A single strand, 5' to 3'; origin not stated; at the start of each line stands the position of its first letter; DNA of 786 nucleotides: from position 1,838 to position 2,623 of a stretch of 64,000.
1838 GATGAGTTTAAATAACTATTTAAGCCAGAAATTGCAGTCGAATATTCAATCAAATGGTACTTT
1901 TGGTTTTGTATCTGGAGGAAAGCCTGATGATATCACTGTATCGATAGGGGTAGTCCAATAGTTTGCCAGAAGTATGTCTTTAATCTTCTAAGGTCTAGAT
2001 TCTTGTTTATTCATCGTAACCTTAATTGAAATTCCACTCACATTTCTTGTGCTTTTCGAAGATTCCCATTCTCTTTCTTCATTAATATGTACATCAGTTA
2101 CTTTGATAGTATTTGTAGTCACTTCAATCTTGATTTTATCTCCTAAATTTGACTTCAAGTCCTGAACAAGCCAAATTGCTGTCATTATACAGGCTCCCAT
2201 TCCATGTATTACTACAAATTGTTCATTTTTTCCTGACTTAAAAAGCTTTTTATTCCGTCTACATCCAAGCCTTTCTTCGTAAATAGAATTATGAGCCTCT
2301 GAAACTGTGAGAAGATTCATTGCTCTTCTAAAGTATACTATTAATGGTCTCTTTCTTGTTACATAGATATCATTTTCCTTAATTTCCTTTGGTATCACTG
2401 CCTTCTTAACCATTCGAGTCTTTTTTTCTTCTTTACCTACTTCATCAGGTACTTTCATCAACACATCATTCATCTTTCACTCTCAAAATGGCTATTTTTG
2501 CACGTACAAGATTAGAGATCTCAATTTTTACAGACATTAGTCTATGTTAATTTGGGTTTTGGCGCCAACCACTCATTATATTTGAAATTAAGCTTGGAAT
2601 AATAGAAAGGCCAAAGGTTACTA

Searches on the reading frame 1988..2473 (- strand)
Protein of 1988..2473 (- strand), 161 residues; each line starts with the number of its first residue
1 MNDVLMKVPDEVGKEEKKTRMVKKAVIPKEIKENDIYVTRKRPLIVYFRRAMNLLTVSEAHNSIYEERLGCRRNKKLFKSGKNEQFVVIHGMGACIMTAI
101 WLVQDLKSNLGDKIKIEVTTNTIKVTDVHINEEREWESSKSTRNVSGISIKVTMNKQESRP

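Call 62: search_protein_families(library=pfam, proteins=[window:1988-2473:-])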
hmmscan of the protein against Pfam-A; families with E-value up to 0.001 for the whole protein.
window:1988-2473:- (161 aa): 2 families
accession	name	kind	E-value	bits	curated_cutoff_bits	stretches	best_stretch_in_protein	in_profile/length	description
PF12328.13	Rpp20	-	1.3e-17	64.3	24.6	1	33-151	3-118/118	Rpp20 subunit of nuclear RNase MRP and P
PF01918.27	Alba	-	4.8e-12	45.9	25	1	34-122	1-65/66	Alba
